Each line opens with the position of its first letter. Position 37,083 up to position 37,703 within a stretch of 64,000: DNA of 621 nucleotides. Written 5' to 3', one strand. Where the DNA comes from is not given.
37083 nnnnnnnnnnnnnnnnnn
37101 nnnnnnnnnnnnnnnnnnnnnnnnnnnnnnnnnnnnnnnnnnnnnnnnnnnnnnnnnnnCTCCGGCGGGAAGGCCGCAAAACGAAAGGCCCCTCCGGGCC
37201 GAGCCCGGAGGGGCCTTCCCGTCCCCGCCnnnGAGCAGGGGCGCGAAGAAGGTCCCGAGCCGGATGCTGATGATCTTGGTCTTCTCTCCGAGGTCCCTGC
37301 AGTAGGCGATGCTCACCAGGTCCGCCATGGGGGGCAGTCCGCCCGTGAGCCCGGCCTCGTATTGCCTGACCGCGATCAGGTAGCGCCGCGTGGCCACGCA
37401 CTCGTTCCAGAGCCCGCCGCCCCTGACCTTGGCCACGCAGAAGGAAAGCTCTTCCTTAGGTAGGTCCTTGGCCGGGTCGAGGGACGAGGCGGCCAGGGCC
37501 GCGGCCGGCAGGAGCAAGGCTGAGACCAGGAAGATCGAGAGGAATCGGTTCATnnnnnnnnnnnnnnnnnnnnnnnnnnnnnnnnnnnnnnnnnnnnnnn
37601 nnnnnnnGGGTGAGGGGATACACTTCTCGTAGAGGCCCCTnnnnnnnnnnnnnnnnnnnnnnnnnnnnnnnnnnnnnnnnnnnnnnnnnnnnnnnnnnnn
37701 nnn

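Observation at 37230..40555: Paired small secreted 3-Cys proteins divergently transcribed from the receptor-kinase genes (candidate ligand/receptor cassettes)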

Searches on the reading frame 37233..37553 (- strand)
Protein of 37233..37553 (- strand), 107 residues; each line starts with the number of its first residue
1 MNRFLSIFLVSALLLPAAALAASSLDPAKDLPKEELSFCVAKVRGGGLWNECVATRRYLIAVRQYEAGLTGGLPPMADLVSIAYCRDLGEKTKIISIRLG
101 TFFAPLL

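Call 7: search_protein_families(library=pfam, max_evalue=1, proteins=[window:37233-37553:-])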
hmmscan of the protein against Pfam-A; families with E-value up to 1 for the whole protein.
seq(107 aa): 1 family
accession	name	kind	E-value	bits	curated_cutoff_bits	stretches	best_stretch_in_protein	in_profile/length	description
PF13663.11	DUF4148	-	0.087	13.7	27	1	1-28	1-27/62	Domain of unknown function (DUF4148)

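Call 9: find_homologous_proteins(query=window:37233-37553:-, max_evalue=0.01)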
Query seq(107 aa) (107 aa): 1 proteins with E <= 0.01 among 19 candidates.
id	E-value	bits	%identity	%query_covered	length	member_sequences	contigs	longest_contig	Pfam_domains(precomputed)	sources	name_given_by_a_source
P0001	8.1e-63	227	100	100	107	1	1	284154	-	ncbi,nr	ncbi:MAG: hypothetical protein HY924_12995 [Elusimicrobia bacterium]|nr:hypothetical protein [Elusim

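Call 32: search_protein_families(library=ncbifam, max_evalue=1, proteins=[window:37233-37553:-])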
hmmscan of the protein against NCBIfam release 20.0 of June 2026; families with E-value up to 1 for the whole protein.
seq(107 aa): 1 family
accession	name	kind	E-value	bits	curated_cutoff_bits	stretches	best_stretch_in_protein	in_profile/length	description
NF041599.1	reg_PtrA_PA2808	domain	0.47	10.4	31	1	1-23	1-23/46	co-regulatory protein PtrA N-terminal domain-containing protein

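Call 36: find_homologous_proteins(query=A2, max_evalue=0.1)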
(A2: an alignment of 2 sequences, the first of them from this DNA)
Query A2 (2 sequences) (107 aa, profile of the alignment): 2 proteins with E <= 0.1 among 100 candidates.
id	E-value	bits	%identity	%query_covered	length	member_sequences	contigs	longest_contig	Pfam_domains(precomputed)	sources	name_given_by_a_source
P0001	3.8e-51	190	100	100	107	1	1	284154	-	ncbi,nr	ncbi:MAG: hypothetical protein HY924_12995 [Elusimicrobia bacterium]|nr:hypothetical protein [Elusim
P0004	2.6e-47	177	31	85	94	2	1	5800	-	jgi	jgi:hypothetical protein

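Call 44: search_protein_representatives(alignment_id=A5)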
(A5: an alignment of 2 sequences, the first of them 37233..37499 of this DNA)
Query: 2 sequences, 98 profile positions. Proteins with E-value up to 0.001 (for the whole library): 6; up to 1e-10: 5; up to 1e-30: 3. The best 6 are listed.
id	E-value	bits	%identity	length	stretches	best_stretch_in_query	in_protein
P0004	1.6e-48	179.0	-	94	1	1-98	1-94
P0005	1.1e-46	173.1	-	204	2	7-93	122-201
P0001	5.8e-42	158.0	-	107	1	2-98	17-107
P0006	1.3e-29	118.3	-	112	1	4-98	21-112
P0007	6.4e-19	84.1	-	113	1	4-98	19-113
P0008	9.5e-08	48.3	-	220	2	2-78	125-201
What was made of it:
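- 37230..37553 (-): SP1: 107-aa exported small protein (locus tag HY924_12995), a member of a new family. Only 6 family hits among 1.84e9 representative proteins (call 44).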

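Call 45: predict_structure(protein=window:37233-37553:-)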
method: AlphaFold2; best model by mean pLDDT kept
length: 107 residues; sequences in the alignment: 1
mean_pLDDT: 50.9   pTM: 0.33
mean pLDDT of the five models: 50.9, 48.7, 45.7, 45.6, 42.0
residues with pLDDT >= 90: 0; 70-90: 7; 50-70: 45; < 50: 55
segments of 3 or more residues with pLDDT < 50: 13-28, 72-107
pLDDT, mean of each block of 10 residues (from residue 1): 63 44 41 60 68 65 63 42 38 36 35
secondary structure, 60 per line:
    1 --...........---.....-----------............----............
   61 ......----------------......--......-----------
elements in order: H3-13 H17-21 H33-44 H49-66 E83-88 E91-96

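Call 48: find_encoding_contigs(protein=P0007, flank=6000, max_places=4)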
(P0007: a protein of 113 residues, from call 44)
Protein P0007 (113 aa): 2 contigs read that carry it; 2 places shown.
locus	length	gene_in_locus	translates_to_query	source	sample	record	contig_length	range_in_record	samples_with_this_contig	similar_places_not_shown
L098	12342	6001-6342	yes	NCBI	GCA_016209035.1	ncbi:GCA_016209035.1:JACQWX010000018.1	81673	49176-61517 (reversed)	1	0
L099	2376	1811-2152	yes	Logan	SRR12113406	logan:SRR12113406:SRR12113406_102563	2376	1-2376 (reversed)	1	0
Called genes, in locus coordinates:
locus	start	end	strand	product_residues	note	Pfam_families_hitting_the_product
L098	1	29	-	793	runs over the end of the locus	PF00515:TPR_1 (faint), PF13371:TPR_9 (faint), PF07719:TPR_2 (faint), PF13181:TPR_8 (faint), PF13432:TPR_16, PF13432:TPR_16 (weak), PF00069:Pkinase, PF07714:PK_Tyr_Ser-Thr, +5 more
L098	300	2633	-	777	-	PF00515:TPR_1 (faint), PF07719:TPR_2 (faint), PF13371:TPR_9 (faint), PF13181:TPR_8 (faint), PF00069:Pkinase, PF03109:ABC1 (weak), PF07714:PK_Tyr_Ser-Thr, PF17667:Pkinase_fungal (weak), +2 more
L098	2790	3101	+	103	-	-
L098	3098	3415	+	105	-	-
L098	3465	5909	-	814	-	PF00515:TPR_1 (faint), PF07719:TPR_2 (faint), PF13181:TPR_8 (faint), PF13371:TPR_9 (faint), PF14559:TPR_19 (weak), PF13431:TPR_17 (weak), PF00069:Pkinase, PF07714:PK_Tyr_Ser-Thr, +2 more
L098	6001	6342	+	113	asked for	-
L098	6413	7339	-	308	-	-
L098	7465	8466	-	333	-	PF04055:Radical_SAM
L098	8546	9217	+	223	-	-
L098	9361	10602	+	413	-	PF00082:Peptidase_S8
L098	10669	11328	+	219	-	PF13462:Thioredoxin_4, PF01323:DSBA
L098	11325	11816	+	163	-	PF07291:MauE, PF07681:DoxX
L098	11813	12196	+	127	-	PF00072:Response_reg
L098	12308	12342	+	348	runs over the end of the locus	PF00989:PAS, PF13188:PAS_8 (weak), PF08448:PAS_4, PF13426:PAS_9, PF08447:PAS_3 (weak), PF00990:GGDEF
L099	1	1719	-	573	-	?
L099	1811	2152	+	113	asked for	-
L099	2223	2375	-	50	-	?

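Call 49: find_encoding_contigs(protein=P0005, flank=6000, max_places=4)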
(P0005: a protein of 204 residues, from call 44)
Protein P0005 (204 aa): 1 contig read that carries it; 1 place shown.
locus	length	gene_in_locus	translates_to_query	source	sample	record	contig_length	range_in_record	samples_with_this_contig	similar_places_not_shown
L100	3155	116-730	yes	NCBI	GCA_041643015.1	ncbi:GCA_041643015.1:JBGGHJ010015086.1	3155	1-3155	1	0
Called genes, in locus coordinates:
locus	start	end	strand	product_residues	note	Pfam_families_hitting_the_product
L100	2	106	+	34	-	?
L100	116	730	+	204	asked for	-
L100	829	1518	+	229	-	-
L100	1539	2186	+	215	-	-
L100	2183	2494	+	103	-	-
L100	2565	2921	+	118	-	-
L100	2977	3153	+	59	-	?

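Call 50: find_encoding_contigs(protein=P0008, flank=6000, max_places=4)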
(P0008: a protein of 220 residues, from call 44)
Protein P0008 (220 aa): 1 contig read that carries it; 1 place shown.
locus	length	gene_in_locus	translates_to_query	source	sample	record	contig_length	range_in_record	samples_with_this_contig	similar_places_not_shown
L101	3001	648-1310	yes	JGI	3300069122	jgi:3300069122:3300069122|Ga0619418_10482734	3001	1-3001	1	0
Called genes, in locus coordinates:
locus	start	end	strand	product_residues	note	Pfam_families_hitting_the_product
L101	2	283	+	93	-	?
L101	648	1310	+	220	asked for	-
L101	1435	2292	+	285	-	PF00383:dCMP_cyt_deam_1, PF14437:MafB19-deam, PF14439:Bd3614-deam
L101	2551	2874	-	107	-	-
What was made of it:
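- SP-family genes occur without a visible kinase (L100, L101; calls 49, 50).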

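Call 51: find_encoding_contigs(protein=P0006, flank=6000, max_places=4)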
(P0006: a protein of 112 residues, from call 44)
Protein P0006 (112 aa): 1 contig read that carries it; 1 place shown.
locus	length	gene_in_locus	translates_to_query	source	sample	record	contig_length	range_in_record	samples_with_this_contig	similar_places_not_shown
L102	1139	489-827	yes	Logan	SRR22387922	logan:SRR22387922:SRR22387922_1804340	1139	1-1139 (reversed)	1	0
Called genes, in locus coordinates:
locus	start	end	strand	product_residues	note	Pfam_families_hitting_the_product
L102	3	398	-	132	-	?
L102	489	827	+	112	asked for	-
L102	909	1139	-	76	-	?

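Call 74: search_solved_structures(query=A7, max_evalue=10)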
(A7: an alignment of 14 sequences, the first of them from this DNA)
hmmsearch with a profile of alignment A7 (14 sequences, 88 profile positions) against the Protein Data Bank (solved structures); distinct sequences matched with E-value up to 10: 0.
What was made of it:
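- On CpxP/Spy/ZraP periplasmic accessory family: No PDB sequence match at E<=10 (call 74).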

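Call 75: search_protein_families(library=pfam, alignment_id=A7, max_evalue=1)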
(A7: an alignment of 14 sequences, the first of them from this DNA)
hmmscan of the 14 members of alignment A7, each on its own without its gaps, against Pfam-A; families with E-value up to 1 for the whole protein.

A. member 1, seq(86 aa): 0 families

B. families by the number of members that match (of 14 scanned): 5 families
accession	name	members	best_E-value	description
PF11082.13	DUF2880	1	0.015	Protein of unknown function (DUF2880)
PF02135.21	zf-TAZ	1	0.067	TAZ zinc finger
PF24060.1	DUF7361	1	0.12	Domain of unknown function (DUF7361)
PF07978.19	NIPSNAP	1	0.12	NIPSNAP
PF25321.1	PH_RASGAP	1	0.13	PH domain-like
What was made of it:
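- On CpxP/Spy/ZraP periplasmic accessory family: No Pfam hit at E<=1 for SP1, SP2 or any of the 14 family domains (calls 7, 75).
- Closest known: CpxP-CpxA and ZraP-ZraSR. Different: There is no sequence relationship: no LTXXQ or other Pfam hit (calls 7, 75).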
